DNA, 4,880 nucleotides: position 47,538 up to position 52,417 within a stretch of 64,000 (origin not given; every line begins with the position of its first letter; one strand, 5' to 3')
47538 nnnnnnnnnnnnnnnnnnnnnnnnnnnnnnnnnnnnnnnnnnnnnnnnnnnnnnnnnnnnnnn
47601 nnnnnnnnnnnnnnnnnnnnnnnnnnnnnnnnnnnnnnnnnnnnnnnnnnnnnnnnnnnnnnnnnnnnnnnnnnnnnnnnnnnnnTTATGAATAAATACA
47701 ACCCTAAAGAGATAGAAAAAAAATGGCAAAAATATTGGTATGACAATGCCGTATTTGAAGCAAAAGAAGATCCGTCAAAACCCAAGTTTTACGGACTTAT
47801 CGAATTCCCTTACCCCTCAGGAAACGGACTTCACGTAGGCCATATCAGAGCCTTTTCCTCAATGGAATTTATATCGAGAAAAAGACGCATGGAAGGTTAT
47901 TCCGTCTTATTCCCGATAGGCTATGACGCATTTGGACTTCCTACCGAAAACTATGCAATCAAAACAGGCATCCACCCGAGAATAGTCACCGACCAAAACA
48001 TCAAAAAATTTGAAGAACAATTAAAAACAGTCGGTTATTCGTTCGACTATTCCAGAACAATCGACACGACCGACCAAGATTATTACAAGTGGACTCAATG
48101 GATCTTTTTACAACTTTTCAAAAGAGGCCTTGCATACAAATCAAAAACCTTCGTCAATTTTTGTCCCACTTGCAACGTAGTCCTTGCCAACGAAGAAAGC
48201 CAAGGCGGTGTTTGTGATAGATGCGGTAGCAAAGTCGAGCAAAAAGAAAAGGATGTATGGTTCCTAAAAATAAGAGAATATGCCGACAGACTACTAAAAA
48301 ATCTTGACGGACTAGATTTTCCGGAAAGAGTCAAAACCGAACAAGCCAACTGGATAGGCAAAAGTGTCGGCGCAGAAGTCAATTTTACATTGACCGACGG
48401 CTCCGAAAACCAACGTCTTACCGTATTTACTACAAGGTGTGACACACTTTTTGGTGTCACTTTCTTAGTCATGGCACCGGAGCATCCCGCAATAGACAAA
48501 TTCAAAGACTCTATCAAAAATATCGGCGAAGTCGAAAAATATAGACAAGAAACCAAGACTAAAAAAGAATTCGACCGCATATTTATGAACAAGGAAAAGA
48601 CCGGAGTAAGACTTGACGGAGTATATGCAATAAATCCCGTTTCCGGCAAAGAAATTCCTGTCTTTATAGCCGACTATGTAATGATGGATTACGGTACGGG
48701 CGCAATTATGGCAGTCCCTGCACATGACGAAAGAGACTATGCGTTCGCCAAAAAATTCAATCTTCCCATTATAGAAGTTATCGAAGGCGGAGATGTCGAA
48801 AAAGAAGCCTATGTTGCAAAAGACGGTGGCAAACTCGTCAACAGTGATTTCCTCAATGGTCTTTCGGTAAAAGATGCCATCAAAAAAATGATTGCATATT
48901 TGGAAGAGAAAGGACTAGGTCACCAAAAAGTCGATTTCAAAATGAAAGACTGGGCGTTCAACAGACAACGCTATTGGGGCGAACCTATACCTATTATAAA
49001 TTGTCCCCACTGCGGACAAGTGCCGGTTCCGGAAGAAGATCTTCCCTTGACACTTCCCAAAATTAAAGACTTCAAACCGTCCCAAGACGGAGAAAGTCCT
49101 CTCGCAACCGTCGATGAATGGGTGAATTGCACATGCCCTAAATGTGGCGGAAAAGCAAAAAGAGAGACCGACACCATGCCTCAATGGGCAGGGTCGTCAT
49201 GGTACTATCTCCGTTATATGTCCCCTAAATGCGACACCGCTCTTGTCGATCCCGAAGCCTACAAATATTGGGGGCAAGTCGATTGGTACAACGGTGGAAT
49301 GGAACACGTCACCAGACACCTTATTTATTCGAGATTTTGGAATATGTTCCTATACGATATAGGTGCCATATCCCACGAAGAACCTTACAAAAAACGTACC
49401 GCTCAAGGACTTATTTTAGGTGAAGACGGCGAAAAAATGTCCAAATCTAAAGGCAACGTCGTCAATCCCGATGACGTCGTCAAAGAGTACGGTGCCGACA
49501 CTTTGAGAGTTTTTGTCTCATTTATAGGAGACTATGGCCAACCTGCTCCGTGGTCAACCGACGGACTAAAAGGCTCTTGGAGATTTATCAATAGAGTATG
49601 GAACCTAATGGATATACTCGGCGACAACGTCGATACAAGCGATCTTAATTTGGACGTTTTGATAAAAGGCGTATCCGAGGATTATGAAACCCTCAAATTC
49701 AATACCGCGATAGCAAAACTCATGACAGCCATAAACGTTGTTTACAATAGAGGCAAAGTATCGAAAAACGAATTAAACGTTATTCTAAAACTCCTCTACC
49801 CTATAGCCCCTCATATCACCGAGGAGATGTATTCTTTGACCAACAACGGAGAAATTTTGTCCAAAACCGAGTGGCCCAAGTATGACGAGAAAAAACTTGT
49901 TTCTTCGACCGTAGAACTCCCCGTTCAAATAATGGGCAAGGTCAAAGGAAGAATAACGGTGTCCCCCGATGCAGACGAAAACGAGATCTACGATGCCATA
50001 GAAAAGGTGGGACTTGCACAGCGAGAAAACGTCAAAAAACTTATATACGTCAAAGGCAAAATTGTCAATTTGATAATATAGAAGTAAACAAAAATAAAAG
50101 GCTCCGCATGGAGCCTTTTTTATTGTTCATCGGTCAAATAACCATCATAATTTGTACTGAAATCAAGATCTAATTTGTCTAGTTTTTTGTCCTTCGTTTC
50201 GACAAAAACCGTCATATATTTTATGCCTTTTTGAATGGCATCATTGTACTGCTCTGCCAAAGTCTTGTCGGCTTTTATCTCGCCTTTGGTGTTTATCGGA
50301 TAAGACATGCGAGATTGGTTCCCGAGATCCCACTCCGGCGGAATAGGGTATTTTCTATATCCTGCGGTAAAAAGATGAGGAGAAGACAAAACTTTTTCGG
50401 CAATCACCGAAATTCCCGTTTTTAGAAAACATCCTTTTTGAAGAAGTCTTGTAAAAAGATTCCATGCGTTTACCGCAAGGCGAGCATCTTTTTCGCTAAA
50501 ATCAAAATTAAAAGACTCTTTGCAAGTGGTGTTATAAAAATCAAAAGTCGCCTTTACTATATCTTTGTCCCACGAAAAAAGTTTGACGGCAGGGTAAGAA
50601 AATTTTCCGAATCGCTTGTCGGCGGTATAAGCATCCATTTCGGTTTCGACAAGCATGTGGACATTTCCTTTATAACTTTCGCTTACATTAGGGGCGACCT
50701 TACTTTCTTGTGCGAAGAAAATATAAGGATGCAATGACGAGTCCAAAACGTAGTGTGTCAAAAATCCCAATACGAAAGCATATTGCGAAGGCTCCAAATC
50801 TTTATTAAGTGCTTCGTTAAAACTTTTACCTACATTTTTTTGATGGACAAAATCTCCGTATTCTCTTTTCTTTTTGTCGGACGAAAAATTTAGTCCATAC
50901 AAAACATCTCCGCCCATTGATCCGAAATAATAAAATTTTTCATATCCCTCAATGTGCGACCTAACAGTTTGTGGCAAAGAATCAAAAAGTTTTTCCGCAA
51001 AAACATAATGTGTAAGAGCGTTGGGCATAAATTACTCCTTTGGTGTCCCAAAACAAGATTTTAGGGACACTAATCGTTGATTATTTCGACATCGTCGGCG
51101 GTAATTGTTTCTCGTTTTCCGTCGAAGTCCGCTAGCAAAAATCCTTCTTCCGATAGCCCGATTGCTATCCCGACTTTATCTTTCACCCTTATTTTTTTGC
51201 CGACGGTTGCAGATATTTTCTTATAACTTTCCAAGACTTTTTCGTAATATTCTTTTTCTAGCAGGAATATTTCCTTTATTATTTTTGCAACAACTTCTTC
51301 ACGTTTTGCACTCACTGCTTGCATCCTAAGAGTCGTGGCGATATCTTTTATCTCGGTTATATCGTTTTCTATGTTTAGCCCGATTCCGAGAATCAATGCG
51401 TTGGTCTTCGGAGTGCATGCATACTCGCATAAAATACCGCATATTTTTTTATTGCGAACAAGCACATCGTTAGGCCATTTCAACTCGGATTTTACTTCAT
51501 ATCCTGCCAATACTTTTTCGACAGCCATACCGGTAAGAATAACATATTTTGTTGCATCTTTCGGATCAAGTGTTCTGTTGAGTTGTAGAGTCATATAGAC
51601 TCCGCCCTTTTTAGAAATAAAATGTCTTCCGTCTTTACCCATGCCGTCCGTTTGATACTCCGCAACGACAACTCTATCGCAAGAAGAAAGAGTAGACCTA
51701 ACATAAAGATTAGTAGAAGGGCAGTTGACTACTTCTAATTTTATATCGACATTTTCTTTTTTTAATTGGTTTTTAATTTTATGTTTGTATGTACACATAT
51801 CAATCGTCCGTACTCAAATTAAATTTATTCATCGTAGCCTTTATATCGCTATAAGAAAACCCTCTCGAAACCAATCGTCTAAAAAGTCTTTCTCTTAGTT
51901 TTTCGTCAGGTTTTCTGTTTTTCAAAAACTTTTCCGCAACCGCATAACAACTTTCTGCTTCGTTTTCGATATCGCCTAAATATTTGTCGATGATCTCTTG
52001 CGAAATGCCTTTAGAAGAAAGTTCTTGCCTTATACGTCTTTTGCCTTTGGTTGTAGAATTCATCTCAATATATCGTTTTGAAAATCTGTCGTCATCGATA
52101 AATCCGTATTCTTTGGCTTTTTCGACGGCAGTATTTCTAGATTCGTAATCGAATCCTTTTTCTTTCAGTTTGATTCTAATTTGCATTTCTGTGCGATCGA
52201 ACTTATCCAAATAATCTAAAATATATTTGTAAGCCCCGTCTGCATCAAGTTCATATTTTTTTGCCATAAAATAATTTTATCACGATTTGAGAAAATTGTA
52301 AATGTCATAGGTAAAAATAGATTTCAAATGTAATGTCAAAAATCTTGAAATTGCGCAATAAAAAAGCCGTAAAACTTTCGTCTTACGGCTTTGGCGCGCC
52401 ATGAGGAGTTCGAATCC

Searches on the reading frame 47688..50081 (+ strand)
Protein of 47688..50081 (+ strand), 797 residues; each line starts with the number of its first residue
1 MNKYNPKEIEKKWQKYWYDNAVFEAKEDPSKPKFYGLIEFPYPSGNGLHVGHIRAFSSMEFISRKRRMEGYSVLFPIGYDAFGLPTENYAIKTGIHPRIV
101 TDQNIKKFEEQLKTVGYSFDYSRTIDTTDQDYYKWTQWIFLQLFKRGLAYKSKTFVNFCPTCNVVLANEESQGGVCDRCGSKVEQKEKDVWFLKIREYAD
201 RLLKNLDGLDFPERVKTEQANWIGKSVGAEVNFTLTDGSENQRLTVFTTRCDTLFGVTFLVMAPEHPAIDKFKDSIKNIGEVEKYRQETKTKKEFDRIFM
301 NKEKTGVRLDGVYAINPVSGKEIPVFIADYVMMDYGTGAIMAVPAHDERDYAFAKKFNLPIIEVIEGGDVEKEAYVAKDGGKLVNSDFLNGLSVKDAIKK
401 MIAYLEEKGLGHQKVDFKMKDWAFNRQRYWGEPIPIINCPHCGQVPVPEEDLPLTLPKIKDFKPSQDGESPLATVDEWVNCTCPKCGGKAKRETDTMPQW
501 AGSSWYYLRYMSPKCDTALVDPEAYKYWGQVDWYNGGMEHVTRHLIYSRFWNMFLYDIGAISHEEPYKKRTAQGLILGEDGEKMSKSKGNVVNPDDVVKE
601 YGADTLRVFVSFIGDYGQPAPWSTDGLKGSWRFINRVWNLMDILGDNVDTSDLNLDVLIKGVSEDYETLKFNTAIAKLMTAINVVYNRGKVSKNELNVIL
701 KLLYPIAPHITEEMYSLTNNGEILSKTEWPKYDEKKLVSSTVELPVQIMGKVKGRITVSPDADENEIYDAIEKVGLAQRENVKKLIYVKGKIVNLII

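Call 48: search_protein_families(library=pfam, proteins=[window:47688-50081:+], max_evalue=0.000001)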
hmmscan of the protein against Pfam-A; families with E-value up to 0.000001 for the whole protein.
window:47688-50081:+ (797 aa): 4 families
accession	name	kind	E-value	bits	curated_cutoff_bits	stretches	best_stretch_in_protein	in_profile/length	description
PF13603.12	tRNA-synt_1_2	-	1.9e-60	204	25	1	221-405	2-184/185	Leucyl-tRNA synthetase, editing domain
PF00133.28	tRNA-synt_1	-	2.7e-47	161.9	22.7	2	12-223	1-225/414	tRNA synthetases class I (I, L, M and V)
PF09334.17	tRNA-synt_1g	-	3.4e-24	85.8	20.1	1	40-184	7-147/391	tRNA synthetases class I (M)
PF08264.19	Anticodon_1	-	2.4e-17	63.6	25.1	1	655-765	8-145/148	Anticodon-binding domain of tRNA ligase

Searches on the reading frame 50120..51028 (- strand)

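Call 48: search_protein_families(library=pfam, proteins=[window:50120-51028:-], max_evalue=0.000001)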
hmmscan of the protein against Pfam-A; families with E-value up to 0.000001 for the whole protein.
window:50120-51028:- (302 aa): 1 family
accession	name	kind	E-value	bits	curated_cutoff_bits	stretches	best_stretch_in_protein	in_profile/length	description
PF00882.24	Zn_dep_PLPC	-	6.4e-14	52.7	26.8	1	6-161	1-157/167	Zinc dependent phospholipase C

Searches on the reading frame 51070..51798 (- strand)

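Call 48: search_protein_families(library=pfam, proteins=[window:51070-51798:-], max_evalue=0.000001)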
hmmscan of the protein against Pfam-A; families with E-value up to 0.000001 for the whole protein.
window:51070-51798:- (242 aa): 1 family
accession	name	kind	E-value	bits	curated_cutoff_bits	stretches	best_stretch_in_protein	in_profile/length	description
PF03099.24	BPL_LplA_LipB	-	1.6e-16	60.9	21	1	30-142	11-133/133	Biotin/lipoate A/B protein ligase family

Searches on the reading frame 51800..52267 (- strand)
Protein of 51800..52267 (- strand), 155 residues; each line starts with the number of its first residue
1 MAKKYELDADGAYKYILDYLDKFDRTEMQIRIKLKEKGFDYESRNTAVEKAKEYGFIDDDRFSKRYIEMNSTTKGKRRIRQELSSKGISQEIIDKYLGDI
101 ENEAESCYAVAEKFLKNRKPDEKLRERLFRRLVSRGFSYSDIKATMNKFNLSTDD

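Call 48: search_protein_families(library=pfam, proteins=[window:51800-52267:-], max_evalue=0.000001)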
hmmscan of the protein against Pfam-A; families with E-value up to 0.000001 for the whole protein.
window:51800-52267:- (155 aa): 3 families
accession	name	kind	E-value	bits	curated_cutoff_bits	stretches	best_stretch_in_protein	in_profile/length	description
PF21982.2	RecX_HTH1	-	3.4e-12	46.6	26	1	12-50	1-39/40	RecX, first three-helix domain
PF02631.22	RecX_HTH2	-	1.1e-11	45.2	26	1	58-97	1-42/42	RecX, second three-helix domain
PF21981.2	RecX_HTH3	-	6.6e-11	42.6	26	1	102-144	2-46/48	RecX, third three-helix domain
